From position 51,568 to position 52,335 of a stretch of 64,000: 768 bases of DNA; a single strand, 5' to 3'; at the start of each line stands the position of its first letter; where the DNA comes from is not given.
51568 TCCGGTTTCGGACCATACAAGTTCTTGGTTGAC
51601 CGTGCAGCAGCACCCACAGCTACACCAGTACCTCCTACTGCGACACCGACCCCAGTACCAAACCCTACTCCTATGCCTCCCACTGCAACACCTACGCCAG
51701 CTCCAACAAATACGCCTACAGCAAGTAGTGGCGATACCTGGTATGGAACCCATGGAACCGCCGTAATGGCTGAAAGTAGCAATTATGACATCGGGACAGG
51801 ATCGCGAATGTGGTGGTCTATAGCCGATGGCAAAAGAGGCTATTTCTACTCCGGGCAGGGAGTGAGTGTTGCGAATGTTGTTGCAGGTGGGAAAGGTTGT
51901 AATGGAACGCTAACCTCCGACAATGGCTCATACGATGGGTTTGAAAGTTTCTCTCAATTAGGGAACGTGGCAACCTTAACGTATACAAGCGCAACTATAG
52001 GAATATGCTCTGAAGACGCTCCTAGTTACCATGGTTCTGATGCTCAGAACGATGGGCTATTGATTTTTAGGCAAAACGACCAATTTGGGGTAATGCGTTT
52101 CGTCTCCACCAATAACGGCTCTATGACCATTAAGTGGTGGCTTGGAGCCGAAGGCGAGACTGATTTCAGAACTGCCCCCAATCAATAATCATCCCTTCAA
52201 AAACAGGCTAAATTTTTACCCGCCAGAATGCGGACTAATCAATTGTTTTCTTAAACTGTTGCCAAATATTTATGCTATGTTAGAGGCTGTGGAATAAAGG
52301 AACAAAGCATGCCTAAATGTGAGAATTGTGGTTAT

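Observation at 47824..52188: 1454-aa Ser/Thr kinase with an exceptionally large mosaic ectodomain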

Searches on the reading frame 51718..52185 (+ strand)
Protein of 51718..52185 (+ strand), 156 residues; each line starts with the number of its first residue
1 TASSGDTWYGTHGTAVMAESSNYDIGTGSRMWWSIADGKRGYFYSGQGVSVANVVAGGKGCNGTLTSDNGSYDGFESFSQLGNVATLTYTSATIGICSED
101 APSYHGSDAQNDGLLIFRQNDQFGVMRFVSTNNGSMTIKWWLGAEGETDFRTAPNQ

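Call 12: search_protein_families(library=pfam, proteins=[window:51718-52185:+], max_evalue=10)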
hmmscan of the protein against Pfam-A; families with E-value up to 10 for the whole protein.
seq(156 aa): 0 families

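Call 31: predict_structure(alignment_id=A2)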
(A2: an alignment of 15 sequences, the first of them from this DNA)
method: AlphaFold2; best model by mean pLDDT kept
length: 156 residues; sequences in the alignment: 15
mean_pLDDT: 79.8   pTM: 0.78
mean pLDDT of the five models: 79.8, 77.8, 75.8, 74.6, 74.3
residues with pLDDT >= 90: 38; 70-90: 90; 50-70: 23; < 50: 5
segments of 3 or more residues with pLDDT < 50: 1-5
pLDDT, mean of each block of 10 residues (from residue 1): 58 85 66 74 80 77 66 82 91 84 77 86 90 86 92 87
secondary structure, 60 per line:
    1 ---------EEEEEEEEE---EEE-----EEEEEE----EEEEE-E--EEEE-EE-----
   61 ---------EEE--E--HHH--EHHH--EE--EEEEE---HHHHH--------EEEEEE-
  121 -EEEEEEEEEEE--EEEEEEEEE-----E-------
elements in order: E10-18 E22-24 E30-35 E40-44 E49-52 E70-72 E93-97 H101-105 E114-119 E122-132 E135-143

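Call 35: fold_search(model_id=the predicted structure, library=pdb)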
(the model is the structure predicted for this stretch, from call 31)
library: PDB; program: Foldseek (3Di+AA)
matches with E <= 10: 552; with E <= 0.001: 0
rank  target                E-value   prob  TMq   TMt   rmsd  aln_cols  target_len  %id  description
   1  7q04_F                1.8e-01  0.16  0.25  0.12  13.7       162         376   11  Crystal structure of TPADO in a substrate-free state (released 2022-04-06)
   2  7q05_E                1.8e-01  0.10  0.19  0.10  15.2       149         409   11  Crystal structure of TPADO in complex with TPA (released 2022-03-30)
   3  7q06_E                2.0e-01  0.11  0.20  0.10  13.6       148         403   11  Crystal structure of TPADO in complex with 2-OH-TPA (released 2022-03-30)
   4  7q04_E                2.1e-01  0.13  0.25  0.12  12.4       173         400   12  Crystal structure of TPADO in a substrate-free state (released 2022-04-06)
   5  7q05_F                2.2e-01  0.10  0.22  0.11  12.0       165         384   11  Crystal structure of TPADO in complex with TPA (released 2022-03-30)
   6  3olp_B                2.2e-01  0.08  0.17  0.07  12.2       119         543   14  Crystal structure of a bacterial phosphoglucomutase, an enzyme important in the virulence of multiple human pathogens (released 2011-02-16)
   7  7q04_D                2.5e-01  0.14  0.24  0.13  11.9       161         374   10  Crystal structure of TPADO in a substrate-free state (released 2022-04-06)
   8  7q05_D                2.5e-01  0.10  0.22  0.11  11.5       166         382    9  Crystal structure of TPADO in complex with TPA (released 2022-03-30)
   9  5x7y_C                2.5e-01  0.09  0.19  0.18  13.3       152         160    8  Crystal Structure of the Dog Lipocalin Allergen Can f 6 (released 2018-04-04)
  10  2zyl                  2.8e-01  0.10  0.22  0.12  12.5       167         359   11  Crystal structure of 3-ketosteroid-9-alpha-hydroxylase (KshA) from M. tuberculosis (released 2009-03-03)
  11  7q06_F                3.0e-01  0.09  0.22  0.11  11.9       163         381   11  Crystal structure of TPADO in complex with 2-OH-TPA (released 2022-03-30)
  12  4qup                  3.0e-01  0.08  0.13  0.06  10.4        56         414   11  Crystal structure of stachydrine demethylase with N-methyl proline from low X-ray dose composite datasets (released 2015-07-15)
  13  3olp_A                3.0e-01  0.08  0.14  0.05   8.1        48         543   17  Crystal structure of a bacterial phosphoglucomutase, an enzyme important in the virulence of multiple human pathogens (released 2011-02-16)
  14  4quq                  3.0e-01  0.08  0.13  0.06  10.4        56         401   11  Crystal structure of stachydrine demethylase in complex with azide (released 2015-07-15)
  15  4qur                  3.2e-01  0.08  0.13  0.06  10.4        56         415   11  Crystal Structure of stachydrine demethylase in complex with cyanide, oxygen, and N-methyl proline in a new orientation (released 2015-07-15)
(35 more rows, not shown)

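Call 73: fold_search(model_id=the predicted structure, library=viral)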
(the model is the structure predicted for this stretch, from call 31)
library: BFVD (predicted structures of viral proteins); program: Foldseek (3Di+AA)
matches with E <= 10: 580; with E <= 0.001: 0
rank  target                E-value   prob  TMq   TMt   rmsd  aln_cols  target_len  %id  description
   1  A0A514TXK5            8.0e-03  0.87  0.34  0.21   9.6       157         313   13  (no name in the UniProt tables at hand)
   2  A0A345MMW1            3.6e-02  0.75  0.35  0.37   7.3       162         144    9  (no name in the UniProt tables at hand)
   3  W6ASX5                9.4e-02  0.69  0.35  0.44   8.2       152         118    8  (no name in the UniProt tables at hand)
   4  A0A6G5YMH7            1.1e-01  0.63  0.37  0.19   6.8       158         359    8  (no name in the UniProt tables at hand)
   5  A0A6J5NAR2            1.1e-01  0.04  0.14  0.11  15.8       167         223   13  Uncharacterized protein [uncultured Caudovirales phage]
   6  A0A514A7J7            1.2e-01  0.33  0.34  0.24  10.3       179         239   13  (no name in the UniProt tables at hand)
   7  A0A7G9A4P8            1.6e-01  0.04  0.13  0.13  14.4       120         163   12  Uncharacterized protein [Bacteriophage sp.]
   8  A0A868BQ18            2.0e-01  0.12  0.26  0.15  10.5       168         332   10  (no name in the UniProt tables at hand)
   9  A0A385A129            2.1e-01  0.33  0.37  0.14  11.8       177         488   12  (no name in the UniProt tables at hand)
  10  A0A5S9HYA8            2.2e-01  0.28  0.32  0.27  10.4       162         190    9  Uncharacterized protein [Tenacibaculum phage PTm1]
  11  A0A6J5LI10            2.3e-01  0.04  0.14  0.08  18.1       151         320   12  Uncharacterized protein [uncultured Caudovirales phage]
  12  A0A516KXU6            2.5e-01  0.04  0.15  0.18  14.8       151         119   12  (no name in the UniProt tables at hand)
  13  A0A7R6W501            2.5e-01  0.02  0.12  0.08  15.9       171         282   12  Putative RNA silencing suppressor [Pear chlorotic leaf spot-associated virus]
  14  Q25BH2                2.6e-01  0.51  0.32  0.34  11.4       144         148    8  Putative transmembrane protein ORF23 [His1 virus (isolate Australia/Victoria)]
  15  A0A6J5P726            2.6e-01  0.03  0.14  0.09  15.8       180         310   14  Bacteriophage lambda, Stf, side tail fibre-repeat-2 [uncultured Caudovirales phage]
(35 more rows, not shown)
